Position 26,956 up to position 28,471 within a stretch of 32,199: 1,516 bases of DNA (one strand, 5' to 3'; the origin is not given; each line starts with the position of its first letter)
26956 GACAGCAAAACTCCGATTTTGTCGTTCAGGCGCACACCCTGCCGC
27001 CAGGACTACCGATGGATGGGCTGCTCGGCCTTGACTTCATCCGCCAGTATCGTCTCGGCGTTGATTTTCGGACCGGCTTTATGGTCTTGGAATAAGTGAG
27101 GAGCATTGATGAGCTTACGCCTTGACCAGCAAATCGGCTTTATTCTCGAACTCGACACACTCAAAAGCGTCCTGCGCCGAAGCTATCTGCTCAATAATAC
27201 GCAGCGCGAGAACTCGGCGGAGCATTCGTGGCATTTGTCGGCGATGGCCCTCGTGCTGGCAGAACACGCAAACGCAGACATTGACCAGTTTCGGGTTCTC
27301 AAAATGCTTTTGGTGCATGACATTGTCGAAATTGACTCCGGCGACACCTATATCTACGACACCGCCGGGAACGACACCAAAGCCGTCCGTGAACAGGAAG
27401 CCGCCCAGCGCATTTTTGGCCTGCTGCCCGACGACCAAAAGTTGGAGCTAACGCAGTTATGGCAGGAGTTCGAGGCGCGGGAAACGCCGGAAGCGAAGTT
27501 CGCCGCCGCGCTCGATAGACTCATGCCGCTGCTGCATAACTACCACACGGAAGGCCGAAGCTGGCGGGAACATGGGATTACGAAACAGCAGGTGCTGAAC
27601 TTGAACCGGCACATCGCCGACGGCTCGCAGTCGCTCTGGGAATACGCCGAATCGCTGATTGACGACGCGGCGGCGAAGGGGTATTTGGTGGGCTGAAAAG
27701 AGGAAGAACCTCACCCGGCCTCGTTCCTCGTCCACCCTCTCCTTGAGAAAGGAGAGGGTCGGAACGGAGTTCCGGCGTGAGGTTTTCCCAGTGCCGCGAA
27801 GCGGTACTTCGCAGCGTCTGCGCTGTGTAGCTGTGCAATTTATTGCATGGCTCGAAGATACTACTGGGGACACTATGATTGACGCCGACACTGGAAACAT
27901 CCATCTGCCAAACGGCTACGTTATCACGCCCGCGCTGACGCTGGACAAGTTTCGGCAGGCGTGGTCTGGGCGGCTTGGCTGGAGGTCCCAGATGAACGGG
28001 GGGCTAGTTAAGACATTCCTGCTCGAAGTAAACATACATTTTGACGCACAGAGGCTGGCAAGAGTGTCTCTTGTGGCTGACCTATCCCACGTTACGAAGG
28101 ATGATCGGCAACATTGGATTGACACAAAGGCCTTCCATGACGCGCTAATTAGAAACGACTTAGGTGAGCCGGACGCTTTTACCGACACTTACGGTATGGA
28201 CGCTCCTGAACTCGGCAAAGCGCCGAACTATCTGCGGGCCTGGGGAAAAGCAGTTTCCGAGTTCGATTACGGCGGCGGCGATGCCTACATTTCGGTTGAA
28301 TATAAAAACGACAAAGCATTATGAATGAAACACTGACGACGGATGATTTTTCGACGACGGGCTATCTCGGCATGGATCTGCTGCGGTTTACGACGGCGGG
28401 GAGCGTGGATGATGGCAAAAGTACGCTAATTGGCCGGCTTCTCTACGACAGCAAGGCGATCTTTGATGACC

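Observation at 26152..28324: cysD and cysN are split by a 2.2-kb four-gene cargo that is translationally coupled at both junctions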

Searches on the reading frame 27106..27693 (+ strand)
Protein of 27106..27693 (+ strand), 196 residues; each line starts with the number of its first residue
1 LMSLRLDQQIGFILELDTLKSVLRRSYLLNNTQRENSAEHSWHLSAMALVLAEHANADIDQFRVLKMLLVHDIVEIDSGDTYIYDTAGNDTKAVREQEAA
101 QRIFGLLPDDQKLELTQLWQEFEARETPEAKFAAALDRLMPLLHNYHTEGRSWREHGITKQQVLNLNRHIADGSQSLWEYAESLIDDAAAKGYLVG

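Call 3: search_protein_families(library=pfam, proteins=[window:27106-27693:+], max_evalue=0.01)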
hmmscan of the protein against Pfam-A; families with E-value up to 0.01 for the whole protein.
window:27106-27693:+ (196 aa): 3 families
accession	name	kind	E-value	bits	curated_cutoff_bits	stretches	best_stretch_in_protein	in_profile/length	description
PF13023.12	HD_3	-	2e-56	190.9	22.5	1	17-178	2-165/165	HD domain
PF12917.13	YfbR-like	-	6.4e-12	46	25.9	1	16-146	6-142/182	5'-deoxynucleotidase YfbR-like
PF01966.28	HD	-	0.00022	22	22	1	38-139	2-113/116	HD domain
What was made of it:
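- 27109..27696 (+): ORF3 (195 aa from ATG 27109). An HD_3-family metal-dependent phosphohydrolase (YfbR/HDDC2-type, with the H...HD...D motif intact). It is the one fixed gene of the island. Pfam HD_3 2e-56 (call 3).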

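Call 4: search_protein_families(library=ncbifam, proteins=[window:27106-27693:+], max_evalue=0.01)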
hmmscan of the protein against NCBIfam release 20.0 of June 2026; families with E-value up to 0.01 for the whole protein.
window:27106-27693:+ (196 aa): 1 family
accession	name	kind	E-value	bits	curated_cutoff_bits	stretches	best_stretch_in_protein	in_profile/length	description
NF003009.0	PRK03826.1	equivalog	3.6e-07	30.1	122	1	11-142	5-142/197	5'-deoxynucleotidase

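Call 15: search_protein_families(library=padloc, proteins=[window:27106-27693:+], max_evalue=0.01)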
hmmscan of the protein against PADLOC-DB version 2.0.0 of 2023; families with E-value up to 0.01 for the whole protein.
window:27106-27693:+ (196 aa): 0 families

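Call 34: search_solved_structures(query=window:27106-27693:+, max_evalue=0.001, show_alignments=1)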
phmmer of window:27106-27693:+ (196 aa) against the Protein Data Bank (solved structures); distinct sequences matched with E-value up to 0.001: 7.
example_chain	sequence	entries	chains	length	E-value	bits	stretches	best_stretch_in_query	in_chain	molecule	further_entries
3kh1_A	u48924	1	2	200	3.7e-67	229.1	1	5-195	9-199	Predicted metal-dependent phosphohydrolase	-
4dmb_A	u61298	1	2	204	4.7e-18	69.1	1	12-144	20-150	HD domain-containing protein 2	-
4l1j_A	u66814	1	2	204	4.6e-17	65.9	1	12-143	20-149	HD domain-containing protein 2 | HD domain-containing protein 2 (Phosphorylate)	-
4l7e_A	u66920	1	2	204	6.2e-17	65.4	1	12-144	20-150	HD domain-containing protein 2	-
4l7w_A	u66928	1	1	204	1.2e-16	64.5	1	12-144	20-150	HD domain-containing protein 2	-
2cqz_A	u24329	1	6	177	6.2e-07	32.8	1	11-149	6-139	177aa long hypothetical protein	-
1xx7_A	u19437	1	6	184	6.9e-06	29.4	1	10-149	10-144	oxetanocin-like protein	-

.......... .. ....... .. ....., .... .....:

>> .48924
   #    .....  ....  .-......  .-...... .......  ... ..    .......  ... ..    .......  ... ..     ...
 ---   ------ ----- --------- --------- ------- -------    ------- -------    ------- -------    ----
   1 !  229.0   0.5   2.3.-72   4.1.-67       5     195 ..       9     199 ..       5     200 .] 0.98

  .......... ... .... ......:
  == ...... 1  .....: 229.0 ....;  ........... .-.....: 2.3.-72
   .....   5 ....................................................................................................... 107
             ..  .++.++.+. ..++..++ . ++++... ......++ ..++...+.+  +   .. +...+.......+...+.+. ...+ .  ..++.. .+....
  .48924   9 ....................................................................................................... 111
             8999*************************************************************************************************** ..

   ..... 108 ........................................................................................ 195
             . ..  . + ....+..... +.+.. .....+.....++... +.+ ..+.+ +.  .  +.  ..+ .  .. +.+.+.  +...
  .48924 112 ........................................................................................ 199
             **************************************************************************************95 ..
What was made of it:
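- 27109..27696 (+): PDB 3KH1 3.7e-67 and human HDDC2 5e-18 (call 34).
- On HD_3 / YfbR-like HD-domain phosphohydrolase: 3KH1 matches at 3.7e-67 (call 34).
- The protein is about 60% identical to a generic proteobacterial orthologue, PDB 3KH1 (call 34).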

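Call 36: find_related_loci(query=window:27106-27693:+, collection=metagenome_contigs, flank=6000)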
Query window:27106-27693:+ (196 aa) in metagenome_contigs; peptide patterns used: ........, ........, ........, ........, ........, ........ (x = any residue, [..] = any of these).
600 stretches matched a pattern (row limit reached: there are more); 514 encode a relative of the query (tblastn E <= 1e-3); the best 80 are kept; 80 distinct loci.
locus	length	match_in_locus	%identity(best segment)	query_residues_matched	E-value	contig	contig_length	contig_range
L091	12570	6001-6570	82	5-194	7e-105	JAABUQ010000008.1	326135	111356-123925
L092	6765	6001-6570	81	5-194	2e-104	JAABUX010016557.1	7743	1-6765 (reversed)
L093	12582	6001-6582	77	1-194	2e-101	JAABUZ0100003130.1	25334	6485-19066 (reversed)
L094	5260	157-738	75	1-194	3e-99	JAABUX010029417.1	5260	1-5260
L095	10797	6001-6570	76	5-194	2e-98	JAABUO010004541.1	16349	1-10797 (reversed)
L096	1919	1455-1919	95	1-155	4e-103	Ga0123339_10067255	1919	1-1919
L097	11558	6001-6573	68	5-195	3e-89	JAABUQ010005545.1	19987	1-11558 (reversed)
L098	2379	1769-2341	70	5-195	3e-92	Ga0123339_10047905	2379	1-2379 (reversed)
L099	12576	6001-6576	70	1-194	7e-88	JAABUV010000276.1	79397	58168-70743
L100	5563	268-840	68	5-195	3e-87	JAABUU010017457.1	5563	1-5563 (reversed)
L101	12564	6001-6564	70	5-194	2e-86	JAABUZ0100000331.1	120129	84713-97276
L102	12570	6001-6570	65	5-194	3e-84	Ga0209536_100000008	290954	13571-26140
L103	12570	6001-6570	65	5-194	3e-84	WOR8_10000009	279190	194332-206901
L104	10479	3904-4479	65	5-196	5e-83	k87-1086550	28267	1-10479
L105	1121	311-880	65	5-194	7e-90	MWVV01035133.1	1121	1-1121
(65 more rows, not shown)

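Call 40: search_protein_families(library=phrogs, proteins=[window:27106-27693:+], max_evalue=0.01)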
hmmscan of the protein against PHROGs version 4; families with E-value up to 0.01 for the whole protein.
window:27106-27693:+ (196 aa): 1 family
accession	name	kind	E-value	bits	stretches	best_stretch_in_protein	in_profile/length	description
phrog_7076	-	DNA, RNA and nucleotide metabolism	4.1e-05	24.4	1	27-81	19-80/188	dATP triphosphohydrolase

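Call 79: search_protein_families(library=padloc, proteins=[L095:6855-7643:+, L095:7595-8728:+, L095:8734-10086:+], max_evalue=0.001)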
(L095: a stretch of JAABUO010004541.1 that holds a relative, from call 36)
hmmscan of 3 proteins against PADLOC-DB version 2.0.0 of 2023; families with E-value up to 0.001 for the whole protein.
L095:6855-7643:+ (263 aa): 0 families

L095:7595-8728:+ (378 aa): 0 families

L095:8734-10086:+ (451 aa): 0 families

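Call 80: search_protein_families(library=pfam, proteins=[L095:6855-7643:+, L095:7595-8728:+, L095:8734-10086:+, L097:6609-6881:+, L097:6869-7228:+, L097:5513-5962:+], max_evalue=0.01)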
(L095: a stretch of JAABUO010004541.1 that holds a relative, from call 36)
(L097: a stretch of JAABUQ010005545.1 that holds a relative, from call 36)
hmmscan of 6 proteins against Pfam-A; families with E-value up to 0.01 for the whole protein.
L095:6855-7643:+ (263 aa): 1 family
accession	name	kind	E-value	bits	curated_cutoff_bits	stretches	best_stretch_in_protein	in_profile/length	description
PF18622.7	HTH_55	-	0.0049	17.6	27.1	1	191-243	20-75/107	RctB helix turn helix domain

L095:7595-8728:+ (378 aa): 0 families

L095:8734-10086:+ (451 aa): 2 families
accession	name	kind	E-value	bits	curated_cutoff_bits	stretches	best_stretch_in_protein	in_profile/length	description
PF24389.1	ORC-CDC6-like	-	4.2e-05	22.9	27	1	85-288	40-234/571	ORC-CDC6-like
PF13191.12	AAA_16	-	0.0014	19.6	32.6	1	86-150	33-86/167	AAA ATPase domain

L097:6609-6881:+ (91 aa): 1 family
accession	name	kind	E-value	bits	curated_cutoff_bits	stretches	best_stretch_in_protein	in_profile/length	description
PF21983.2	NikA-like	-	5e-05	23.8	27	1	5-38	8-41/72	Mobilization protein NikA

L097:6869-7228:+ (120 aa): 1 family
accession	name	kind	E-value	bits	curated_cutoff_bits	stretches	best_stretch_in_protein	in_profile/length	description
PF02452.23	PemK_toxin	-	1.7e-09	38.3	23.1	1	11-116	2-109/109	PemK-like, MazF-like toxin of type II toxin-antitoxin system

L097:5513-5962:+ (150 aa): 2 families
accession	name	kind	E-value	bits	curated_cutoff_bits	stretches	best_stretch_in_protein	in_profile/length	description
PF13211.12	DUF4019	-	8.3e-36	123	26.5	1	45-147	1-104/104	Protein of unknown function (DUF4019)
PF13026.12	DUF3887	-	0.0019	19.3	31.8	1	50-127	5-75/91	Protein of unknown function (DUF3887)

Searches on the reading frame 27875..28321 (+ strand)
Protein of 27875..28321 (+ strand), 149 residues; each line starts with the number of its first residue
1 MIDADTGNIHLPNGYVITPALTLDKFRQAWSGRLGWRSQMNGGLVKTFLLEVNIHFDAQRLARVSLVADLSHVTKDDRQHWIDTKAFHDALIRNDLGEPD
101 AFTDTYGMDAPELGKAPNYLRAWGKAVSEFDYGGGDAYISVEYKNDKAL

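Call 3: search_protein_families(library=pfam, proteins=[window:27875-28321:+], max_evalue=0.01)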
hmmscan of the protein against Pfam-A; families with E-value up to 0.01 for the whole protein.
window:27875-28321:+ (149 aa): 0 families

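Call 4: search_protein_families(library=ncbifam, proteins=[window:27875-28321:+], max_evalue=0.01)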
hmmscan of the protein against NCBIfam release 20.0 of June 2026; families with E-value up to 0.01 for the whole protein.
window:27875-28321:+ (149 aa): 0 families

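Call 15: search_protein_families(library=padloc, proteins=[window:27875-28321:+], max_evalue=0.01)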
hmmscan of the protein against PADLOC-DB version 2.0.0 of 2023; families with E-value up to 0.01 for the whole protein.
window:27875-28321:+ (149 aa): 0 families

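Call 40: search_protein_families(library=phrogs, proteins=[window:27875-28321:+], max_evalue=0.01)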
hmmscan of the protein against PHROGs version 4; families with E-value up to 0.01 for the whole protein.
window:27875-28321:+ (149 aa): 0 families

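Call 47: find_homologous_proteins(query=window:27875-28321:+, max_evalue=0.001)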
Query window:27875-28321:+ (149 aa): 27 proteins with E <= 0.001 among 53 candidates.
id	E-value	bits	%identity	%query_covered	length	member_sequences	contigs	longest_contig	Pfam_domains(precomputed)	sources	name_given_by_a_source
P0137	3.4e-97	341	100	100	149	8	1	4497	-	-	-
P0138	1.8e-70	254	77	100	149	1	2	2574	-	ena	-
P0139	3.2e-63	230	79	88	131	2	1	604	-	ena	-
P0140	4.2e-54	201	63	99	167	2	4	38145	-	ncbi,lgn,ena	-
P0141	1.3e-53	199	64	96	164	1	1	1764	-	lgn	-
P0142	7.0e-51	190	78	74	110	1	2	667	-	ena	-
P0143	8.6e-50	187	58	99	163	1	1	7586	-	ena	-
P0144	1.0e-48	183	58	99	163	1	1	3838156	-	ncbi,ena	-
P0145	8.7e-48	180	61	96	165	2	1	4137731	-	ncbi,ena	-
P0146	5.7e-47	178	57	100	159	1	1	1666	-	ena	-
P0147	6.0e-46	174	57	100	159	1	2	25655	-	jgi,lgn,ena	jgi:hypothetical protein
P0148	3.0e-44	169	54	100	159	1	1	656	-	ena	-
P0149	2.3e-43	166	54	97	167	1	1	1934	-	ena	-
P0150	8.1e-42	161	50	97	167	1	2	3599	-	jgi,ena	jgi:hypothetical protein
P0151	1.1e-41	161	54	99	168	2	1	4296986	-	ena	-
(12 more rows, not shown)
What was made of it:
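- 27875..28324 (+): ORF4 (149 aa). A clade-restricted family of unknown function, and in every case examined the last island gene. Its stop overlaps the cysN ATG (ATGA). It has a mixed alpha/beta fold with weak resemblance to DUF4309 and Rhs-immunity proteins. 27 homologues (call 47).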

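Call 55: predict_structure(alignment_id=A4)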
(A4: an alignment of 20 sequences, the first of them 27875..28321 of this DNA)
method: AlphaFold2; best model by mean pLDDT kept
length: 149 residues; sequences in the alignment: 20
mean_pLDDT: 87.3   pTM: 0.83
mean pLDDT of the five models: 87.3, 80.6, 73.9, 73.0, 47.6
residues with pLDDT >= 90: 88; 70-90: 46; 50-70: 14; < 50: 1
segments of 3 or more residues with pLDDT < 50: none
pLDDT, mean of each block of 10 residues (from residue 1): 95 92 87 63 89 91 92 85 93 96 77 90 94 88 76
secondary structure, 60 per line:
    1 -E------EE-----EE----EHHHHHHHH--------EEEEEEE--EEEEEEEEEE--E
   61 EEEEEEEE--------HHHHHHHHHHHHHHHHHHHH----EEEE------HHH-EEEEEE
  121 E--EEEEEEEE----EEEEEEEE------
elements in order: H23-30 E39-45 E48-57 E60-68 H77-96 E101-104 E115-121 E124-131 E136-143
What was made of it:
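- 27875..28324 (+): AlphaFold2 pLDDT 87.3 (call 55).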

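Call 58: fold_search(model_id=the predicted structure, library=pdb)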
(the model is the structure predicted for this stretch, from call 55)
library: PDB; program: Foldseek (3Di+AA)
matches with E <= 10: 445; with E <= 0.001: 0
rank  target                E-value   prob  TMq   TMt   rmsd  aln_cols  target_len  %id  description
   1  4ygt                  6.1e-03  0.99  0.40  0.40   7.2       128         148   10  Crystal structure of a DUF4309 family protein (YjgB) from Bacillus subtilis subsp. subtilis str. 168 at 2.13 A resolutio (released 2015-03-18)
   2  4h0a_B                7.0e-02  0.41  0.25  0.14  11.6       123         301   11  Crystal structure of a cysteine-rich secretory protein (SAV1118) from Staphylococcus aureus subsp. aureus Mu50 at 1.90 (released 2012-09-26)
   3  4h0a_A                7.4e-02  0.38  0.25  0.14  12.0       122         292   11  Crystal structure of a cysteine-rich secretory protein (SAV1118) from Staphylococcus aureus subsp. aureus Mu50 at 1.90 (released 2012-09-26)
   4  6xtd_B                8.8e-02  0.97  0.56  0.51   6.9       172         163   12  Rhs1-CT in complex with cognate immunity protein RhsI1 (released 2021-07-28)
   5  4ifa                  1.3e-01  0.44  0.32  0.19   9.9       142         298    9  1.5 Angstrom resolution crystal structure of an extracellular protein containing a SCP domain from Bacillus anthracis st (released 2012-12-26)
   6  4gex_C                3.3e-01  0.07  0.16  0.17  16.3       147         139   10  Structure of a stabilised ceSAS-6 dimer, second crystal form (released 2013-06-19)
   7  9j9w_A                4.1e-01  0.21  0.31  0.29   9.0       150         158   11  A broad-spectrum anti-fungal effector dictates bacterial-fungal interkingdom interactions (released 2025-10-22)
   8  6v05_C                5.1e-01  0.21  0.31  0.27   6.7       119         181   10  Cryo-EM structure of a substrate-engaged Bam complex (released 2020-06-10)
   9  5zyh                  5.1e-01  0.13  0.29  0.22  10.6       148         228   10  Crystal structure of CERT START domain in complex with compound E5 (released 2019-02-27)
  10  5cyb                  5.8e-01  0.08  0.16  0.26  14.4       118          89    7  Structure of a lipocalin lipoprotein affecting virulence in Streptococcus pneumoniae (released 2016-09-14)
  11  3ddv_D                6.1e-01  0.14  0.24  0.26  12.9       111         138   12  The crystal structure of the transcriptional regulator (GntR family) from Enterococcus faecalis V583 (released 2008-10-07)
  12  4i3b_A                6.1e-01  0.04  0.18  0.19  13.5       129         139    7  Crystal structure of fluorescent protein UnaG wild type (released 2013-06-19)
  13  2ikk_A                6.4e-01  0.13  0.24  0.25  15.2       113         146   12  Structural Genomics, the crystal structure of the C-terminal domain of Yurk from Bacillus subtilis subsp. subtilis str (released 2006-10-31)
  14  8tv3_A                7.2e-01  0.08  0.20  0.17  14.6       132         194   11  Fab 221-5 in complex with OspA (released 2024-08-28)
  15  2z9z                  8.6e-01  0.13  0.29  0.21   9.3       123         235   10  Crystal structure of CERT START domain(N504A mutant), in complex with C10-diacylglycerol (released 2008-02-12)
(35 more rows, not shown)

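Call 76: find_encoding_contigs(protein=P0144, flank=6000, max_places=1)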
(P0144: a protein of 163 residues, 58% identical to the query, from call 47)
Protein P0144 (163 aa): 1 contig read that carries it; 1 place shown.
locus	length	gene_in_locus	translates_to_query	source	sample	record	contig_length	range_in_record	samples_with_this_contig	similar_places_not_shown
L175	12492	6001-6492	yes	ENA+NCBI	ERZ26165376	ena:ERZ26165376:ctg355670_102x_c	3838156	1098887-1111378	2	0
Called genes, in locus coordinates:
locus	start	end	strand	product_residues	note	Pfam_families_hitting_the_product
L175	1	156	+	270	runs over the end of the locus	PF02578:Cu-oxidase_4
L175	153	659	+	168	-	-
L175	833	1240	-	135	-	-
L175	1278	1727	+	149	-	-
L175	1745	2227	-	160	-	-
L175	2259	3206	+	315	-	PF05036:SPOR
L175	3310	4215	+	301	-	PF01507:PAPS_reduct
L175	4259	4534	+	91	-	-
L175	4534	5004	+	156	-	PF01850:PIN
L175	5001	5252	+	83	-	-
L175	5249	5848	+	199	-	PF12917:YfbR-like, PF13023:HD_3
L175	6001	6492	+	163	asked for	-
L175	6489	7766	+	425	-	PF00009:GTP_EFTU, PF01926:MMR_HSR1 (faint), PF22594:GTP-eEF1A_C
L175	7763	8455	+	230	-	-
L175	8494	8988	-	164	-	-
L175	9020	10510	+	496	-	PF00370:FGGY_N, PF02782:FGGY_C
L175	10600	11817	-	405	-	PF13679:Methyltransf_32, PF13649:Methyltransf_25 (weak), PF13847:Methyltransf_31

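Call 80: search_protein_families(library=pfam, proteins=[L175:5001-5249:+], max_evalue=0.01)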
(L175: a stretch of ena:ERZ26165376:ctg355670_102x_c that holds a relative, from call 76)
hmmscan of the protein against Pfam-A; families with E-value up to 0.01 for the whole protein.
L175:5001-5249:+ (83 aa): 0 families

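Call 85: search_solved_structures(query=A4, max_evalue=1)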
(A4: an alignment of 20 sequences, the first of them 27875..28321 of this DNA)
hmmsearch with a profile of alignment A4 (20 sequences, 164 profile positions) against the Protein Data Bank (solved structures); distinct sequences matched with E-value up to 1: 0.
